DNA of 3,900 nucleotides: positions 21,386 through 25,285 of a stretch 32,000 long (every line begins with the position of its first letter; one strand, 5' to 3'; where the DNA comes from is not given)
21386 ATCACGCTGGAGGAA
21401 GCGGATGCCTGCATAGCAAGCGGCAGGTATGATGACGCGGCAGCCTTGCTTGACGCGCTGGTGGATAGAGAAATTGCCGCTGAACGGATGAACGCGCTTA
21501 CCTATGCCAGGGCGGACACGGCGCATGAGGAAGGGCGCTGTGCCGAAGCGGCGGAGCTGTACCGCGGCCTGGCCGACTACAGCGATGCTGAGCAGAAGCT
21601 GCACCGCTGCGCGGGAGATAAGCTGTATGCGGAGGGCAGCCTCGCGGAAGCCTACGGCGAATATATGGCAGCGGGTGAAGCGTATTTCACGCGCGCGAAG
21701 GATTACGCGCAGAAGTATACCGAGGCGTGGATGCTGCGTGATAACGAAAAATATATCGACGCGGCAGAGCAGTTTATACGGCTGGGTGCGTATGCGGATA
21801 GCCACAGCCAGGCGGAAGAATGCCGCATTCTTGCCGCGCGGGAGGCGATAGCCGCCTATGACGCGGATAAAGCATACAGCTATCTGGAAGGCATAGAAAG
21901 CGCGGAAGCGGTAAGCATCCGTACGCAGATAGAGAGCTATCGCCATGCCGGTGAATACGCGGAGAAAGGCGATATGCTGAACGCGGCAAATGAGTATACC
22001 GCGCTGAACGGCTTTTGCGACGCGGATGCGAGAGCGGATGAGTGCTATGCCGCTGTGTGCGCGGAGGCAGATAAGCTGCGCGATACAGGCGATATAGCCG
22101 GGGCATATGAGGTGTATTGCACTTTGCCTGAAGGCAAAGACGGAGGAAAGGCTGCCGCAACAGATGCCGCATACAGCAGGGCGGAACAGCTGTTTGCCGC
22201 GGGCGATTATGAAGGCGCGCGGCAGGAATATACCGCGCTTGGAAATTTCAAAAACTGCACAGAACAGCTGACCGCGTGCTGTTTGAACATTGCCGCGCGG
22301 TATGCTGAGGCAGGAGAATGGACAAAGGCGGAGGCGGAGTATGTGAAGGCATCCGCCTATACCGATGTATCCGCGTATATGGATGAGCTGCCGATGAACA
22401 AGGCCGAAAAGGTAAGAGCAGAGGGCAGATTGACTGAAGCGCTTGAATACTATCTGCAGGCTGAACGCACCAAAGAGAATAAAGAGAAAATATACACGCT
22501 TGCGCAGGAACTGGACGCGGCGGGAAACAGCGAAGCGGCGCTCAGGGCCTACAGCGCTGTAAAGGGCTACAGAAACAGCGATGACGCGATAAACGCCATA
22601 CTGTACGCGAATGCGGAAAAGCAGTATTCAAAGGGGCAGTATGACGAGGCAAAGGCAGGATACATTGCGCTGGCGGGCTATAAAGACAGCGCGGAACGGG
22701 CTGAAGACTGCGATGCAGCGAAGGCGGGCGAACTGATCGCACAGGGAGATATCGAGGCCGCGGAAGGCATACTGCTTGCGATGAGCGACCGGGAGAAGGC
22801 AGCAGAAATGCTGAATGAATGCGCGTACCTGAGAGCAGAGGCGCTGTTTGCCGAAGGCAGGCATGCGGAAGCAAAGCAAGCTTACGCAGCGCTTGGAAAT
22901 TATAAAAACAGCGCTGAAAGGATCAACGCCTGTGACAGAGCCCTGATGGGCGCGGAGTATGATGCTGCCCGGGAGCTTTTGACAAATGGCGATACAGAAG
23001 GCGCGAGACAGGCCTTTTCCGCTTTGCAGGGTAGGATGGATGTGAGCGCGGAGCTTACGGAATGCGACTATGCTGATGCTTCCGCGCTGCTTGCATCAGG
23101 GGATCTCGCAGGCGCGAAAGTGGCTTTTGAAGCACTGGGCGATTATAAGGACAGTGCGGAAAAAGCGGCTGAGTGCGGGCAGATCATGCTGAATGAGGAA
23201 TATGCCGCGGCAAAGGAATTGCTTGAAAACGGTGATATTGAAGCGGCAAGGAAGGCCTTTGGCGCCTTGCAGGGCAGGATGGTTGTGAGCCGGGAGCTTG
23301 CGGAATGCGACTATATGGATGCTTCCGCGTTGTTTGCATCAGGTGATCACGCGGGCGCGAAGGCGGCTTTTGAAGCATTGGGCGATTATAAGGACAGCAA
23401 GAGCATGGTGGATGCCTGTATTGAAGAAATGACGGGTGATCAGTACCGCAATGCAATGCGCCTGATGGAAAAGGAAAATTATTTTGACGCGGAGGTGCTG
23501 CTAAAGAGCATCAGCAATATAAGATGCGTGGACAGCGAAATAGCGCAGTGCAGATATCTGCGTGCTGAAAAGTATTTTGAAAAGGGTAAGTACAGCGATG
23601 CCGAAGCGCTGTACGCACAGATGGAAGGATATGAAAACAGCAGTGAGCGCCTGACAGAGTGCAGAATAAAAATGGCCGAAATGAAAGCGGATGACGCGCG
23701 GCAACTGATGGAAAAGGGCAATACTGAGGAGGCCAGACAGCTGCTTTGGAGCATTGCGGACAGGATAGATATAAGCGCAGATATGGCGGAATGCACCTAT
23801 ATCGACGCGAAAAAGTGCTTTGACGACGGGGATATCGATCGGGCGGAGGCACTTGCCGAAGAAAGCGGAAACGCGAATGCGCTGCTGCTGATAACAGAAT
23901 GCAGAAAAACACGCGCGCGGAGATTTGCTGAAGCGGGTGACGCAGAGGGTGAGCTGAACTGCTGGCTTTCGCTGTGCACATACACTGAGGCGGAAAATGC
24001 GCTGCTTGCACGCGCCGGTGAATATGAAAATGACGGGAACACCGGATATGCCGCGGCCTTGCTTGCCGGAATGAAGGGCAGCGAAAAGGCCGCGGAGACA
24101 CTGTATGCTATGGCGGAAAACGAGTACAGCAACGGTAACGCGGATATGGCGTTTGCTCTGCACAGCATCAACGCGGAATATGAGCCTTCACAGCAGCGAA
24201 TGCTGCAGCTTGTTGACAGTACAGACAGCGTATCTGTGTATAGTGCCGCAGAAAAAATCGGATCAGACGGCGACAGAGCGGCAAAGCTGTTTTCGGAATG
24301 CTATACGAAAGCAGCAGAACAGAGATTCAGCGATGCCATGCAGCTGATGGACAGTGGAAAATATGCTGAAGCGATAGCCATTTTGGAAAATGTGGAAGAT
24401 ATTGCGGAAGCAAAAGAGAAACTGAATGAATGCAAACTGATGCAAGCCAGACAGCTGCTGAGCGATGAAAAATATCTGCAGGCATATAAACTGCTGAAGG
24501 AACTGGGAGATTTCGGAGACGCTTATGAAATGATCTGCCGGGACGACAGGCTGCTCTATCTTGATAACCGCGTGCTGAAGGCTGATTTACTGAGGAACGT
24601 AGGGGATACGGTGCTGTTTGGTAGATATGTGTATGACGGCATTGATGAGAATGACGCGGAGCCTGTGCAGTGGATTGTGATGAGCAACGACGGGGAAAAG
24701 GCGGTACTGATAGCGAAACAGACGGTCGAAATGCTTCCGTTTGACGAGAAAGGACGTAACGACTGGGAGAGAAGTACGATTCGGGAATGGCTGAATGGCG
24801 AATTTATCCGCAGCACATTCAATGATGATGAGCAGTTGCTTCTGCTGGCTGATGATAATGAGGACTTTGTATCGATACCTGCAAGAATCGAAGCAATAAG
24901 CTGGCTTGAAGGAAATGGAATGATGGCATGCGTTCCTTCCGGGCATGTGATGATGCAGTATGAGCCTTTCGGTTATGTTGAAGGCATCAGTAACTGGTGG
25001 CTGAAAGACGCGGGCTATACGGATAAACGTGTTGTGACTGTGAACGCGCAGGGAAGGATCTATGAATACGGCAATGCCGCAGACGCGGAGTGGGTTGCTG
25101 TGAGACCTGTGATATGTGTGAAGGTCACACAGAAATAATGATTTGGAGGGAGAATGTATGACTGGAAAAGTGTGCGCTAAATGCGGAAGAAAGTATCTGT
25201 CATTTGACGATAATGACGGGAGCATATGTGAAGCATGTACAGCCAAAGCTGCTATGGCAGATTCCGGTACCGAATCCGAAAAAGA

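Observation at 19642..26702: Uncharacterised five-gene envelope operon centred on a 1,534-aa zinc-ribbon / TM / repeat-array / DUF6273-like protein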

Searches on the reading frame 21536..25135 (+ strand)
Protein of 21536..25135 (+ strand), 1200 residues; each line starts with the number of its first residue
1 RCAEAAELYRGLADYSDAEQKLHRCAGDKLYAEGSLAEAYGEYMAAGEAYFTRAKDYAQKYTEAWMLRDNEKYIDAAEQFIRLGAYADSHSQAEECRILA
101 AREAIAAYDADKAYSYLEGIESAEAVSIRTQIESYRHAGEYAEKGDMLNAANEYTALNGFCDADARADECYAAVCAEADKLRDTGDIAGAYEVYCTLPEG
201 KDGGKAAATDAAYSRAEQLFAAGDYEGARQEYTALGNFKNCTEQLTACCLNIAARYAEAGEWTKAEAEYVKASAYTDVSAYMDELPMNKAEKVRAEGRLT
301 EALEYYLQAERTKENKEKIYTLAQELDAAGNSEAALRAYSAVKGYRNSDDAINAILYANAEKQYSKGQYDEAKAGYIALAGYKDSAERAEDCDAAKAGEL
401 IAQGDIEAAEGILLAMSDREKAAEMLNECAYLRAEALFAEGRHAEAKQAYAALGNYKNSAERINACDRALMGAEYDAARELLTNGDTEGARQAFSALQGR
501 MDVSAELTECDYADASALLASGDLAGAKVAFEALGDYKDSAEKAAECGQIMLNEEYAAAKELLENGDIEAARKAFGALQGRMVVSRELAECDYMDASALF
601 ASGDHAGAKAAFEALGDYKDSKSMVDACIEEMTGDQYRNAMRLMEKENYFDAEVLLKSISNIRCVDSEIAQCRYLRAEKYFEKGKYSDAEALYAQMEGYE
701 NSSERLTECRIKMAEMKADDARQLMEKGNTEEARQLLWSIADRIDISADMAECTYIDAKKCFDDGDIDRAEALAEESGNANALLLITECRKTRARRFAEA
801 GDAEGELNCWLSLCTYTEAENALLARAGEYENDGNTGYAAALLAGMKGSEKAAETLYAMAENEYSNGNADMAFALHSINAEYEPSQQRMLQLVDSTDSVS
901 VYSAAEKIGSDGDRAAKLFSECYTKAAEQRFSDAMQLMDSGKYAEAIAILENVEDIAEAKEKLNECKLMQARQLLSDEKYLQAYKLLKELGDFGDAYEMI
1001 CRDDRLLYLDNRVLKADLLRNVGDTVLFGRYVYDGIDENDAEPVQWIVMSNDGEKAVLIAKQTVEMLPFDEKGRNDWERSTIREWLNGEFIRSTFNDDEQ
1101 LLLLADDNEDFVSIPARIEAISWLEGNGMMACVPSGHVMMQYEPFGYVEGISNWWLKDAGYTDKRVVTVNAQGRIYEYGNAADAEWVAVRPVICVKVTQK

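Call 76: search_protein_representatives(protein=window:21536-25135:+)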
Query: 1200 residues. Proteins with E-value up to 0.001 (for the whole library): 13414; up to 1e-10: 3705; up to 1e-30: 240. The best 150 are listed.
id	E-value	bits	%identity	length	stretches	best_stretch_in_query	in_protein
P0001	0.0e+00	2630.3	87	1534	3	1-1200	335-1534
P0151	2.5e-95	337.0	33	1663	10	176-470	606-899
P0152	1.9e-91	324.2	39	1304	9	351-547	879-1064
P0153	6.5e-74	266.1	30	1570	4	1-546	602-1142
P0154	1.5e-73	264.9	31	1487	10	208-547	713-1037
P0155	3.9e-73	263.5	34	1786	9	315-629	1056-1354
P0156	7.4e-73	262.6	29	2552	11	928-1195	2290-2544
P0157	1.8e-72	261.3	27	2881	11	350-747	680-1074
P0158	2.0e-72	261.2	34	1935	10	321-716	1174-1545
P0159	1.3e-70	255.1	33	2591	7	77-477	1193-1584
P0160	2.1e-68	247.8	37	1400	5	1021-1110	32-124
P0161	1.4e-67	245.1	34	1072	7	314-467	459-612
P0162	1.6e-67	244.9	30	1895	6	922-1190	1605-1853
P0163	3.8e-67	243.7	31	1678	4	132-466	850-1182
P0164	3.9e-67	243.6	32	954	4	428-670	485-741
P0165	4.3e-66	240.2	36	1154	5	397-578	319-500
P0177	2.6e-57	211.1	32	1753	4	1021-1194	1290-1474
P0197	1.9e-48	181.8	35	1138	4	369-627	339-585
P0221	4.1e-44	167.4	30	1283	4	1021-1195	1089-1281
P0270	1.6e-37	145.6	33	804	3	1021-1196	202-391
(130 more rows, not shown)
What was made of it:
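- Tried and rejected: The exhaustive search overturned that (call 76).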

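Call 79: search_protein_families(library=pfam, proteins=[P0177, P0221, P0155, P0165, P0153, P0197, P0270], max_evalue=0.0001)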
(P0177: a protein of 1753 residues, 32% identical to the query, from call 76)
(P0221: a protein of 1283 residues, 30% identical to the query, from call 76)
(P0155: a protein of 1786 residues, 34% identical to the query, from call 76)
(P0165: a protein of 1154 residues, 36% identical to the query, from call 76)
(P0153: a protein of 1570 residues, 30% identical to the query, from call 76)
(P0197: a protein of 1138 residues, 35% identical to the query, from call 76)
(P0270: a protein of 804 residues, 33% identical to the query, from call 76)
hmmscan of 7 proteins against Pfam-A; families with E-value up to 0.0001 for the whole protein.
P0177 (1753 aa): 3 families
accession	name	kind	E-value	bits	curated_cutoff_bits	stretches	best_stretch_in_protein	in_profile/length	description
PF19789.6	DUF6273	-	5.2e-117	388.2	23.5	4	808-969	1-171/172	Domain of unknown function (DUF6273)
PF00069.31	Pkinase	-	8.5e-34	117.6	31.7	1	43-306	1-252/263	Protein kinase domain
PF07714.23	PK_Tyr_Ser-Thr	-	3.1e-16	59.9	23.1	1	80-303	15-246/258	Protein tyrosine and serine/threonine kinase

P0221 (1283 aa): 3 families
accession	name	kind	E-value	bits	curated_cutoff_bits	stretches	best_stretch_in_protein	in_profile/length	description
PF19789.6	DUF6273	-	1.8e-113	376.7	23.5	4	681-855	1-171/172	Domain of unknown function (DUF6273)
PF00069.31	Pkinase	-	1.8e-39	136.1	31.7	1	14-293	2-258/263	Protein kinase domain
PF07714.23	PK_Tyr_Ser-Thr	-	2.5e-26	93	23.1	1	70-286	39-249/258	Protein tyrosine and serine/threonine kinase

P0155 (1786 aa): 4 families
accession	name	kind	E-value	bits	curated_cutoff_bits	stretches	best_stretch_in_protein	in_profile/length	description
PF19789.6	DUF6273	-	2.4e-31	109.3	23.5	1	1621-1780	2-171/172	Domain of unknown function (DUF6273)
PF13676.11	TIR_2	-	2e-11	44.9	28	1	157-280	1-110/122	TIR domain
PF14559.12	TPR_19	-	3.4e-08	34.1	25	0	856-922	1-64/68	Tetratricopeptide repeat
PF12895.13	ANAPC3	-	2.8e-07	31.1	27.2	0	1245-1298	30-79/82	Anaphase-promoting complex, cyclosome, subunit 3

P0165 (1154 aa): 3 families
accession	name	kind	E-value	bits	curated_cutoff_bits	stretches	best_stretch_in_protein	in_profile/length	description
PF19789.6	DUF6273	-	1.3e-44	152.5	23.5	2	751-909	3-171/172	Domain of unknown function (DUF6273)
PF12895.13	ANAPC3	-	6.8e-08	33.1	27.2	0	633-688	27-78/82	Anaphase-promoting complex, cyclosome, subunit 3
PF13174.12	TPR_6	-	2.2e-05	25.2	26.3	0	514-536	3-25/33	Tetratricopeptide repeat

P0153 (1570 aa): 7 families
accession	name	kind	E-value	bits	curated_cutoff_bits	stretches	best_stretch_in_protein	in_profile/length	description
PF19789.6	DUF6273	-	6.8e-24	85.1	23.5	1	1408-1564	1-171/172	Domain of unknown function (DUF6273)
PF14559.12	TPR_19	-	1.3e-13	51.5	25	0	967-1022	2-54/68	Tetratricopeptide repeat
PF13174.12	TPR_6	-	2.8e-11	43.7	26.3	0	445-469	2-26/33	Tetratricopeptide repeat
PF12895.13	ANAPC3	-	1.9e-10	41.3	27.2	0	926-1017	8-80/82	Anaphase-promoting complex, cyclosome, subunit 3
PF07721.20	TPR_4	-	3.8e-08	33.6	27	0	446-468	4-26/26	Tetratricopeptide repeat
PF07719.23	TPR_2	-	4.7e-05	23.6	27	0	1032-1055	3-26/34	Tetratricopeptide repeat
PF13181.12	TPR_8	-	6e-05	23.3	25.7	0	1031-1056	2-27/34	Tetratricopeptide repeat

P0197 (1138 aa): 0 families

P0270 (804 aa): 2 families
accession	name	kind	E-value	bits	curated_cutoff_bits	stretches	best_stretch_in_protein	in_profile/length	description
PF19789.6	DUF6273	-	2e-43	148.6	23.5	3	447-598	3-167/172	Domain of unknown function (DUF6273)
PF13676.11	TIR_2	-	2.6e-20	73.6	28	1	5-124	1-121/122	TIR domain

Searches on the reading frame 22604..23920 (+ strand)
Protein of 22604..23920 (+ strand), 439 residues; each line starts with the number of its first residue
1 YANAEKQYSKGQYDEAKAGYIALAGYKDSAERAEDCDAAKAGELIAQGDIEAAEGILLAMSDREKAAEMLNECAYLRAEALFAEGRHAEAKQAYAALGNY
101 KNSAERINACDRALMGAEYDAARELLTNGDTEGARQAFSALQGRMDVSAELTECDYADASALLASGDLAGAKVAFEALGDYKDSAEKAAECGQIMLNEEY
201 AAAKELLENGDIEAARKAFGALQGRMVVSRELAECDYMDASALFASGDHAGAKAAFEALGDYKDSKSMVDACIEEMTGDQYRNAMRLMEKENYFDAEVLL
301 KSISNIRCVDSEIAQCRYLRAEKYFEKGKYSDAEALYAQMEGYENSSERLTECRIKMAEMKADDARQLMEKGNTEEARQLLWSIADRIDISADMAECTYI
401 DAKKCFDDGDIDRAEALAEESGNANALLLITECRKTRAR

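Call 89: predict_structure(alignment_id=A4)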
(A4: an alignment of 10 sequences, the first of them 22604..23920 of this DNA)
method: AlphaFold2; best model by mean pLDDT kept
length: 439 residues; sequences in the alignment: 10
mean_pLDDT: 92.4   pTM: 0.49
mean pLDDT of the five models: 92.4, 91.9, 90.7, 90.4, 88.8
residues with pLDDT >= 90: 371; 70-90: 68; 50-70: 0; < 50: 0
segments of 3 or more residues with pLDDT < 50: none
pLDDT, mean of each block of 10 residues (from residue 1): 93 94 88 92 91 91 90 93 92 91 90 91 93 94 90 95 95 96 95 93 93 94 92 94 93 94 92 87 91 92 81 93 95 94 90 94 94 94 93 93 94 94 91 92
secondary structure, 60 per line:
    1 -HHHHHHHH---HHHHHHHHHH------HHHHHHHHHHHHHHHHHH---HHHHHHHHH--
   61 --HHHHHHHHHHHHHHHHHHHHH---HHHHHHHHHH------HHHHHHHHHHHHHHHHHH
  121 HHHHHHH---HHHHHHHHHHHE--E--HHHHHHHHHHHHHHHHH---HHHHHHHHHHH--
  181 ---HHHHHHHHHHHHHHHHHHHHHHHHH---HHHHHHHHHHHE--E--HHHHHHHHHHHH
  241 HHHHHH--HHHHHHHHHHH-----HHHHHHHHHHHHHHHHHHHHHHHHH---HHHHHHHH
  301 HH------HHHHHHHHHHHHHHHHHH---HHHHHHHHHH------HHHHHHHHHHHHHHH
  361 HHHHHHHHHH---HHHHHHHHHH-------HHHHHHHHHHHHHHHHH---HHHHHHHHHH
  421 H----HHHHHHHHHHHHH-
elements in order: H2-9 H13-22 H29-46 H50-58 H63-83 H87-96 H103-127 H131-141 H148-164 H168-178 H184-208 H212-222 H229-246 H249-259 H265-289 H293-302 H309-326 H330-339 H346-370 H374-383 H391-407 H411-421 H426-438
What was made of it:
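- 21077..24535 (+): TPR-like alpha-solenoid array (residues about 182-1334). It has about 23 units of 37/44 aa with consensus C-x-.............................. AF2 model of residues 691-1129: pLDDT 92.4, all helical (call 89).
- On Tetratricopeptide repeat (TPR) proteins: All-helical model with pLDDT 92.4 (call 89).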

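Call 93: fold_search(model_id=the predicted structure, library=pdb)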
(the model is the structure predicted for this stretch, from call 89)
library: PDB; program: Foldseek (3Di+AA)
matches with E <= 10: 1357; with E <= 0.001: 100
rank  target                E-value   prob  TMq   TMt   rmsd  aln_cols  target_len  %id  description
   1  8fgw_D                1.0e-05  1.00  0.15  0.07  48.2       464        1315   14  Human IFT-A complex structures provide molecular insights into ciliary transport (released 2023-02-22)
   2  8bbg_A                1.1e-05  1.00  0.19  0.09  23.8       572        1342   14  Structure of the IFT-A complex; anterograde IFT-A train model (released 2022-12-21)
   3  1w3b_A                1.3e-05  1.00  0.15  0.17  45.5       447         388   17  The superhelical TPR domain of O-linked GlcNAc transferase reveals structural similarities to importin alpha. (released 2004-09-09)
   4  7y4i_A                1.6e-05  1.00  0.15  0.09  37.0       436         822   14  Crystal structure of SPINDLY in complex with GDP (released 2022-12-07)
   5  7y4i_B                2.6e-05  1.00  0.15  0.09  36.7       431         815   14  Crystal structure of SPINDLY in complex with GDP (released 2022-12-07)
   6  8chy                  3.7e-05  1.00  0.13  0.18  29.1       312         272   18  Crystal structure of an 8-repeat consensus TPR superhelix with Zinc. (released 2024-02-21)
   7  2y4t_A                4.4e-05  1.00  0.14  0.14  37.0       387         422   15  Crystal structure of the human co-chaperone P58(IPK) (released 2011-08-10)
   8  8dtg_A                4.8e-05  1.00  0.15  0.10  37.9       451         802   15  Cryo-EM structure of Arabidopsis SPY alternative conformation 1 (released 2023-03-08)
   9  6vbv_4                4.8e-05  1.00  0.15  0.17  46.9       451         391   13  Structure of the bovine BBSome:ARL6:GTP complex (released 2020-01-29)
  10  5g04_J                4.8e-05  1.00  0.15  0.13  47.9       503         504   12  Structure of the human APC-Cdc20-Hsl1 complex (released 2016-05-25)
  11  8pkp_K                5.7e-05  1.00  0.16  0.14  45.1       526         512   12  Cryo-EM structure of the apo Anaphase-promoting complex/cyclosome (APC/C) at 3.2 Angstrom resolution (released 2023-07-19)
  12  8bbg_D                5.9e-05  1.00  0.14  0.06  54.1       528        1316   15  Structure of the IFT-A complex; anterograde IFT-A train model (released 2022-12-21)
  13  8hmf_D                6.2e-05  1.00  0.21  0.09  52.3       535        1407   15  head module state 2 of Tetrahymena IFT-A (released 2023-06-14)
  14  9hvq_Q                6.5e-05  1.00  0.14  0.08  41.1       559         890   11  Structure of the transcribing Pol II-DSIF-PAF-SPT6-RECQL5 complex (released 2025-07-16)
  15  2y4t_B                7.0e-05  1.00  0.14  0.15  37.1       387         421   15  Crystal structure of the human co-chaperone P58(IPK) (released 2011-08-10)
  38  8hmd_C                2.0e-04  1.00  0.15  0.06  51.8       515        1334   14  base module state 2 of Tetrahymena IFT-A (released 2023-06-14)
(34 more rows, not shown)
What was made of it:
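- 21077..24535 (+): Foldseek matches TPR superhelices with prob 1.0 but TM about 0.15 (call 93).
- Stalk: model pLDDT 92.4, all helical, with TPR-like Foldseek hits (calls 89, 93).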

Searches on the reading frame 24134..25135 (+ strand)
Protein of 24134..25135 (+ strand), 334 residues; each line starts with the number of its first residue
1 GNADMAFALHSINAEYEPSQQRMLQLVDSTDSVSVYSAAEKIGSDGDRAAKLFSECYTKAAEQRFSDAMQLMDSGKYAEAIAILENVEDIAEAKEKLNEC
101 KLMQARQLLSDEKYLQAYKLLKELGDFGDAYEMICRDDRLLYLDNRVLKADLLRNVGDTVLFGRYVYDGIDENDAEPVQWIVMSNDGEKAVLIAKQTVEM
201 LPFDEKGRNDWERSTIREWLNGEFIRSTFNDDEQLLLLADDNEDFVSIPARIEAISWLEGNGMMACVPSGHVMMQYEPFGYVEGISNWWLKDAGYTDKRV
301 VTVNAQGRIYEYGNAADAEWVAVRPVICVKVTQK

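Call 54: find_homologous_proteins(query=window:24134-25135:+, max_evalue=0.000001)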
Query window:24134-25135:+ (334 aa): 6 proteins with E <= 0.000001 among 1879 candidates.
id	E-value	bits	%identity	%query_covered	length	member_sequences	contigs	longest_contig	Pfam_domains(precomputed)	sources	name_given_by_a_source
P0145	6.0e-22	96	25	93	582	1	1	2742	PF19789.7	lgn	-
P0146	6.4e-16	76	32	52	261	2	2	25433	PF19789.7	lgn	-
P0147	2.0e-15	75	25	87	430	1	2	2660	PF19789.7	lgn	-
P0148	2.1e-11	62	27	52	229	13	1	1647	PF19789.7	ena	-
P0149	8.8e-10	56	27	55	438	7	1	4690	PF19789.7,PF14903.12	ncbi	-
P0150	8.6e-9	53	25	65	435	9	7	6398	PF19789.7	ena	-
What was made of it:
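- Tried and rejected: The third homology search, with the C-terminal 334 aa, gave just 6 hits (call 54).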

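Call 55: find_encoding_contigs(protein=P0146, flank=10000, max_places=3)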
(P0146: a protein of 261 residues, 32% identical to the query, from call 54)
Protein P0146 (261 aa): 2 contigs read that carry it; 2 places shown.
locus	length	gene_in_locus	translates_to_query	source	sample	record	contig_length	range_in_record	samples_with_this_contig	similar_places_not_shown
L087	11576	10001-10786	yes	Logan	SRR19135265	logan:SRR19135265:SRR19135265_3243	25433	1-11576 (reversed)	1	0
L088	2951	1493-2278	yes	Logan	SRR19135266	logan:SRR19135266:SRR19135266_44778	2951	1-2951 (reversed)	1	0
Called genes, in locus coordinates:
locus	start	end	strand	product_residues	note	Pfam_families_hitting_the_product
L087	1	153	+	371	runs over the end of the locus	-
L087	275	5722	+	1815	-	PF17802:SpaA (weak), PF18202:TQ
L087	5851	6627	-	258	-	PF02811:PHP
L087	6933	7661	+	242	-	PF00005:ABC_tran, PF02463:SMC_N (faint)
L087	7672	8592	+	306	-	PF01458:SUFBD_core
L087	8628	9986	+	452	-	PF03023:MurJ (weak), PF01554:MatE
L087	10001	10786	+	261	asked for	PF19789:DUF6273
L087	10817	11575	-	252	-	?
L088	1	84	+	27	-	?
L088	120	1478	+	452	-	PF03023:MurJ (weak), PF01554:MatE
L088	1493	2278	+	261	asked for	PF19789:DUF6273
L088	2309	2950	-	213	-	?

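Call 56: find_encoding_contigs(protein=P0150, flank=10000, max_places=4)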
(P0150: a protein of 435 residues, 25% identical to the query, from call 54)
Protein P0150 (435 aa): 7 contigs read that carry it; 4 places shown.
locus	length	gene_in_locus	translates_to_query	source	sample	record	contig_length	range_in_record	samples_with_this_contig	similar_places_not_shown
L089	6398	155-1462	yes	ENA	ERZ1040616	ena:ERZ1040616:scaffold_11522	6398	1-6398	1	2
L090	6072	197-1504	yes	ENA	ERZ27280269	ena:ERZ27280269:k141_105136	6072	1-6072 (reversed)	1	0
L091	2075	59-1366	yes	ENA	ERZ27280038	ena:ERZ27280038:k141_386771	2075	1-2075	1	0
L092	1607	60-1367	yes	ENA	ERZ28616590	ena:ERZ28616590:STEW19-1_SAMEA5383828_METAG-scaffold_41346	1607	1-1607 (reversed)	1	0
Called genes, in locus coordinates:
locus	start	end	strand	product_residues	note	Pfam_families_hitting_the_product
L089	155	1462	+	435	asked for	PF19789:DUF6273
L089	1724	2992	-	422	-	PF00709:Adenylsucc_synt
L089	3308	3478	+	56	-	-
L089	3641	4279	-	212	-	PF00891:Methyltransf_2 (weak), PF13489:Methyltransf_23, PF01209:Ubie_methyltran, PF08003:Methyltransf_9, PF13847:Methyltransf_31, PF13649:Methyltransf_25, PF08241:Methyltransf_11, PF08242:Methyltransf_12, +1 more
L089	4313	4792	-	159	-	PF01243:PNPOx_N, PF12900:Pyridox_ox_2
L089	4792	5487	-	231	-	PF00702:Hydrolase, PF13419:HAD_2, PF13242:Hydrolase_like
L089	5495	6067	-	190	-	PF13151:DUF3990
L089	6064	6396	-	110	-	?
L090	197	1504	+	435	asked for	PF19789:DUF6273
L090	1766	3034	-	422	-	PF00709:Adenylsucc_synt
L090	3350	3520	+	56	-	-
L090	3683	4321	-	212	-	PF00891:Methyltransf_2 (weak), PF13489:Methyltransf_23, PF01209:Ubie_methyltran, PF08003:Methyltransf_9, PF13847:Methyltransf_31, PF13649:Methyltransf_25, PF08241:Methyltransf_11, PF08242:Methyltransf_12, +1 more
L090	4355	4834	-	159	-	PF01243:PNPOx_N, PF12900:Pyridox_ox_2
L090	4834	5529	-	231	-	PF00702:Hydrolase, PF13419:HAD_2, PF13242:Hydrolase_like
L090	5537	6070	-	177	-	?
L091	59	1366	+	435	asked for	PF19789:DUF6273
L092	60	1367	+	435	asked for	PF19789:DUF6273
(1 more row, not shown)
